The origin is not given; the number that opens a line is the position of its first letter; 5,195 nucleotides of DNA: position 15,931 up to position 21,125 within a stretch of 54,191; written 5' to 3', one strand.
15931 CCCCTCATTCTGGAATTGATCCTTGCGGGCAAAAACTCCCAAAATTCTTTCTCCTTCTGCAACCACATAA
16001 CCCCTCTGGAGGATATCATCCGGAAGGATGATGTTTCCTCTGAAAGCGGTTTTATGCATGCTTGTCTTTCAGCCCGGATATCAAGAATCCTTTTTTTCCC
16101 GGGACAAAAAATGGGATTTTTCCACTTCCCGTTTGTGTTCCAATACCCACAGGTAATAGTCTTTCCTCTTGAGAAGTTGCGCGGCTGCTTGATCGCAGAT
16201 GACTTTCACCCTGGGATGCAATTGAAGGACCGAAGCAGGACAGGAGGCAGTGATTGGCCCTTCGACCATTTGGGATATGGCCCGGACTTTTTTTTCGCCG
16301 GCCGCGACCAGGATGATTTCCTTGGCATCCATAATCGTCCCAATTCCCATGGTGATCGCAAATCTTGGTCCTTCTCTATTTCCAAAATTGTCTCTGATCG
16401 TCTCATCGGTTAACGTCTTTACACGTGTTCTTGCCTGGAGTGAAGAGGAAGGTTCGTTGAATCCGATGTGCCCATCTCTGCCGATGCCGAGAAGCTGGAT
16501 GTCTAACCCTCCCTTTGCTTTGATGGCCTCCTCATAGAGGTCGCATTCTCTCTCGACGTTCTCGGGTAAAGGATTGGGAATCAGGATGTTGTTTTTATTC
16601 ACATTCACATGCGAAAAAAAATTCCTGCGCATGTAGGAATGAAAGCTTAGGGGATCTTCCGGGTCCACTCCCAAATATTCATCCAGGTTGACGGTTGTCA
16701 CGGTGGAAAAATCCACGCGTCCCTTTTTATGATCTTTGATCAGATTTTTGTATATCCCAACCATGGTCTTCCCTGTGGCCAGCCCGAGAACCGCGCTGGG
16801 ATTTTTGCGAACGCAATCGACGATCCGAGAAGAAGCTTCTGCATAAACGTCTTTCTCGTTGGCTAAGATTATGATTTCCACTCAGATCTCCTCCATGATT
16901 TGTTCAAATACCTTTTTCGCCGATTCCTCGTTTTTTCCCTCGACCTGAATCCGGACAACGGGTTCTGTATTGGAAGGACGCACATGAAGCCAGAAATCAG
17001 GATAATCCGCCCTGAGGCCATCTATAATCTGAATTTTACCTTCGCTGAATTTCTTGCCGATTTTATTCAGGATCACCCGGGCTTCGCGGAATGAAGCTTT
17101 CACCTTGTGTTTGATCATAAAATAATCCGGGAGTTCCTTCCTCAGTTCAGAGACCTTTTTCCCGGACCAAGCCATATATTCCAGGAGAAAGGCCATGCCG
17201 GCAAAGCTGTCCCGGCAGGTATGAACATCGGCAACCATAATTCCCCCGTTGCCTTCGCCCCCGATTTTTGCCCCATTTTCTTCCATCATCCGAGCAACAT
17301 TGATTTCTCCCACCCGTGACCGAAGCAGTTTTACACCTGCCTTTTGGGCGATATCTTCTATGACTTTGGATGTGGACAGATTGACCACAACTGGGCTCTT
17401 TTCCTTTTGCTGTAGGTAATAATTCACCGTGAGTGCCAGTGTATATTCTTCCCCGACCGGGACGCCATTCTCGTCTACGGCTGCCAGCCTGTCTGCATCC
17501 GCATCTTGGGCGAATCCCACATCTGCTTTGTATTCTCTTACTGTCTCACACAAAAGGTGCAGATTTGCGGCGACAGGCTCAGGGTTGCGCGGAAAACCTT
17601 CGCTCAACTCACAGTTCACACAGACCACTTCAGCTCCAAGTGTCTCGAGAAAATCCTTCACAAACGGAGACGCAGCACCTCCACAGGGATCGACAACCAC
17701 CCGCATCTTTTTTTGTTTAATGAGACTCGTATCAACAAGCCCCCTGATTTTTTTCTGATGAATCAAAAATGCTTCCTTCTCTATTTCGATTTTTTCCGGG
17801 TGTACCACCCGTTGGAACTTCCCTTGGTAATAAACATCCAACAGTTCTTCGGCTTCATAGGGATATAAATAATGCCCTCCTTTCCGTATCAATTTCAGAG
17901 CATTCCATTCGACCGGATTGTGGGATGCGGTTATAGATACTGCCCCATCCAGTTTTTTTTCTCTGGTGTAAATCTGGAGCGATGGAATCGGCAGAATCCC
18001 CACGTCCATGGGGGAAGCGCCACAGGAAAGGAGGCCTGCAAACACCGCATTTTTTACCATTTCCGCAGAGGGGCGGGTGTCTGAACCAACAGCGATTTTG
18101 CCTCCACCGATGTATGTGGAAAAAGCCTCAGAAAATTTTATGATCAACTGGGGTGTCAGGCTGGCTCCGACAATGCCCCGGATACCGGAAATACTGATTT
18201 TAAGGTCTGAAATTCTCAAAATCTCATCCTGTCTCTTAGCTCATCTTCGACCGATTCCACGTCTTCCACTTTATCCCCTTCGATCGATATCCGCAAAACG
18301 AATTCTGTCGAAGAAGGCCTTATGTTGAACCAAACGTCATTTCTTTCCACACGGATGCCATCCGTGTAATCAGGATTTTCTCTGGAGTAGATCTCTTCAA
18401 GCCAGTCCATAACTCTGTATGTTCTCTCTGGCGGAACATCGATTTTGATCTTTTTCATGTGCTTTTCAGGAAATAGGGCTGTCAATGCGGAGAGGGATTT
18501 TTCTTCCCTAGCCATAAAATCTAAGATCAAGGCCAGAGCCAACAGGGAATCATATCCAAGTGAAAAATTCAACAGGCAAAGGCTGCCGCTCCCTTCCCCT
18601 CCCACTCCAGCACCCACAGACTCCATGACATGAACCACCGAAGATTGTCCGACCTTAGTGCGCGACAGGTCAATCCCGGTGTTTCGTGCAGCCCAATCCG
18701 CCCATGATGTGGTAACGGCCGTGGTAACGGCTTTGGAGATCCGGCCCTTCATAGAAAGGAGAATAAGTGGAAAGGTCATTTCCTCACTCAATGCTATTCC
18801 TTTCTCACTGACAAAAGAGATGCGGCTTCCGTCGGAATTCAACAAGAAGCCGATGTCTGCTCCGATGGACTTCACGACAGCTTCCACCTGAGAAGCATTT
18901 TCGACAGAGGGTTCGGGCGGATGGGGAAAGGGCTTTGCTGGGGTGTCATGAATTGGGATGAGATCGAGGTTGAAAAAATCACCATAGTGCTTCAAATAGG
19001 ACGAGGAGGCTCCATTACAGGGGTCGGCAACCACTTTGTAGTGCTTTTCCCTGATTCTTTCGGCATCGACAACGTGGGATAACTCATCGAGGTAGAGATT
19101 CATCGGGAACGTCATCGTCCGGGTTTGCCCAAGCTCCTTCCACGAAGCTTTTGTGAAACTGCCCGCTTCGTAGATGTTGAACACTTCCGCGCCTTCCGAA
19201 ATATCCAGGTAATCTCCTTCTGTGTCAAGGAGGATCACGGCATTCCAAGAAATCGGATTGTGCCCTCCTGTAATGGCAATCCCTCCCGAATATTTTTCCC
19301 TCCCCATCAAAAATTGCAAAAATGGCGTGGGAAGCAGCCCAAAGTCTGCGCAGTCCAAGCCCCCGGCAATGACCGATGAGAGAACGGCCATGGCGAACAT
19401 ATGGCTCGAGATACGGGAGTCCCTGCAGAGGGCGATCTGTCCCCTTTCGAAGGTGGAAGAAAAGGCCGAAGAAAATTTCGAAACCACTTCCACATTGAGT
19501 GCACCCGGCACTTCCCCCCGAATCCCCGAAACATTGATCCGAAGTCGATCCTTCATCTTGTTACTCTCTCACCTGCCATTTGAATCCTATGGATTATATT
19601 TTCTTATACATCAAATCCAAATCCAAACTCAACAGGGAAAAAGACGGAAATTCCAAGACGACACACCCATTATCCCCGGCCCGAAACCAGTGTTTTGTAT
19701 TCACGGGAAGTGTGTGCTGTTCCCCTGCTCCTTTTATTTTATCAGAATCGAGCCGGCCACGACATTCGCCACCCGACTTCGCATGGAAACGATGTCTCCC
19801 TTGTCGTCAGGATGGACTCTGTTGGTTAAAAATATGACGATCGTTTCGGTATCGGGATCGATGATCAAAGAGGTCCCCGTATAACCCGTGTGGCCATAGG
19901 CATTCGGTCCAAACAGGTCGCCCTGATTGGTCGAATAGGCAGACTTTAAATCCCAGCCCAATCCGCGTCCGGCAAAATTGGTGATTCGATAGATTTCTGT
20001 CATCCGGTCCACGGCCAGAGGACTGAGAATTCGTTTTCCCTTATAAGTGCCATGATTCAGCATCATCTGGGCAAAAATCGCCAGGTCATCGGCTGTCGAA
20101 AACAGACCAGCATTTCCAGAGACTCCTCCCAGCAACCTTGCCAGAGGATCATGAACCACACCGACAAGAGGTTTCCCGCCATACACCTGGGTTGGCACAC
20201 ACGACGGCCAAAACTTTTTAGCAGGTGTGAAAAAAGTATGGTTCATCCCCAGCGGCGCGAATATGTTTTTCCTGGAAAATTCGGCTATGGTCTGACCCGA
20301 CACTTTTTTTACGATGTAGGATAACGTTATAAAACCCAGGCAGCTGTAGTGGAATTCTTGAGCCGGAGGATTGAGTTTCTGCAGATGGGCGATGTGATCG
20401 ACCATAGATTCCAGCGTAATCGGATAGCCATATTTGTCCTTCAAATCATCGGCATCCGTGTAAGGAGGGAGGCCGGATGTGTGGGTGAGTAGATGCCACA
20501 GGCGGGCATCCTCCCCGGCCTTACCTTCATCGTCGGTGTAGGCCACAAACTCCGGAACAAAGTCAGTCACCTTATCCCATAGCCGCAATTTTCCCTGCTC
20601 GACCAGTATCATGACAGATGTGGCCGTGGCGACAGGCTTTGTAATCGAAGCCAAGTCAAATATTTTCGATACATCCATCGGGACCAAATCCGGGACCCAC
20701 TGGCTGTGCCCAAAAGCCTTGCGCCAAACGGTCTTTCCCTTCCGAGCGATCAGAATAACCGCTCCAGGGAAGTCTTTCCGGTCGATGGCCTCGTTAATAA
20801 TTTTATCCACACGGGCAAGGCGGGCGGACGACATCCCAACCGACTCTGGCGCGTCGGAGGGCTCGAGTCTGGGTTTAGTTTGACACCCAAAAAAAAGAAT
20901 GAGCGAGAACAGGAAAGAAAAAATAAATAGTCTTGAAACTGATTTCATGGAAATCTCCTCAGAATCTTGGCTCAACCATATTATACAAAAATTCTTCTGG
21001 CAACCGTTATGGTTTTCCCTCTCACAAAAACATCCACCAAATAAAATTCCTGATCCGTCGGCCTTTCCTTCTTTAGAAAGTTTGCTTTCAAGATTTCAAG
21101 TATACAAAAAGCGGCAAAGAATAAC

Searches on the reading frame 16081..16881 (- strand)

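Call 54: search_protein_families(library=pfam, proteins=[window:16081-16881:-], max_evalue=0.00001)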
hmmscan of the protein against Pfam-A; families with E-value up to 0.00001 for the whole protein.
window:16081-16881:- (266 aa): 1 family
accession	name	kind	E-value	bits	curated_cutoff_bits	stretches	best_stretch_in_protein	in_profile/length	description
PF01182.26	Glucosamine_iso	-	1.2e-22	81.3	27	1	12-220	10-217/225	Glucosamine-6-phosphate isomerases/6-phosphogluconolactonase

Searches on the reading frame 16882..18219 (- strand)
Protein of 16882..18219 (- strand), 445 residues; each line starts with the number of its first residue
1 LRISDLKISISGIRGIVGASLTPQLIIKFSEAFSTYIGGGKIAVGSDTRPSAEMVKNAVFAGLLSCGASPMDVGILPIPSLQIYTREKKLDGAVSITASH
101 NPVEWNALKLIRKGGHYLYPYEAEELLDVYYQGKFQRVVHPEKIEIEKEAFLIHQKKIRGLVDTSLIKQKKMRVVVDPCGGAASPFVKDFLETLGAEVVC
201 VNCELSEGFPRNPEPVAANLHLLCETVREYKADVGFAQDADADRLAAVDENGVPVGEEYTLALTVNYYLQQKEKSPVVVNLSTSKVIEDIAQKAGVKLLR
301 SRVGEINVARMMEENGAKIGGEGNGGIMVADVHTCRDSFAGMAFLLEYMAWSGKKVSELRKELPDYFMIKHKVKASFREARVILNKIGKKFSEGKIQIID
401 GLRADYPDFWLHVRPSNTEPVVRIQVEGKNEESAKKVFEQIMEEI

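Call 54: search_protein_families(library=pfam, proteins=[window:16882-18219:-], max_evalue=0.00001)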
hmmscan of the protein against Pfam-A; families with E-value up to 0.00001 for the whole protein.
window:16882-18219:- (445 aa): 4 families
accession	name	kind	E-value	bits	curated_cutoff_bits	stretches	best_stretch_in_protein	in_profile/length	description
PF02878.22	PGM_PMM_I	-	5e-30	104.4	22.5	1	11-134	7-135/138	Phosphoglucomutase/phosphomannomutase, alpha/beta/alpha domain I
PF02879.22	PGM_PMM_II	-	8e-26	91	29.3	1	156-252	5-103/103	Phosphoglucomutase/phosphomannomutase, alpha/beta/alpha domain II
PF02880.22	PGM_PMM_III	-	2.7e-23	82.7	20.7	1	259-365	4-113/115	Phosphoglucomutase/phosphomannomutase, alpha/beta/alpha domain III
PF00408.26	PGM_PMM_IV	-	7.7e-11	42.3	23.1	1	386-443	21-67/68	Phosphoglucomutase/phosphomannomutase, C-terminal domain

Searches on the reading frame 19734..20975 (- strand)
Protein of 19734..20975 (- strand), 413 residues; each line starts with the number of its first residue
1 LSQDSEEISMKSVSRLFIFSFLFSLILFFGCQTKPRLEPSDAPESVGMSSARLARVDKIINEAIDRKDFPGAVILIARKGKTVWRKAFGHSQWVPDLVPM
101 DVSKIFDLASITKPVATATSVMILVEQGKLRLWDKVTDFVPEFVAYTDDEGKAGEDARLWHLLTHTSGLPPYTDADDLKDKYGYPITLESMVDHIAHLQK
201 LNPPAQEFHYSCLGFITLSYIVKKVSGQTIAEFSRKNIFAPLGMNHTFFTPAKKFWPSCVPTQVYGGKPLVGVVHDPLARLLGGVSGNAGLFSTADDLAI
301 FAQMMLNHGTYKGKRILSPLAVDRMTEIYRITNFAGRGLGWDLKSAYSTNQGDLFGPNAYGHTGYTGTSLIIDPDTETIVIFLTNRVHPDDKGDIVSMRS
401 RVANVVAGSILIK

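Call 54: search_protein_families(library=pfam, proteins=[window:19734-20975:-], max_evalue=0.00001)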
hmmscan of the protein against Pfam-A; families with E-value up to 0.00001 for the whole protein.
window:19734-20975:- (413 aa): 1 family
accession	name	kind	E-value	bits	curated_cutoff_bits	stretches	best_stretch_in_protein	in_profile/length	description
PF00144.29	Beta-lactamase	-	1.1e-66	225.7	27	1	56-394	1-320/329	Beta-lactamase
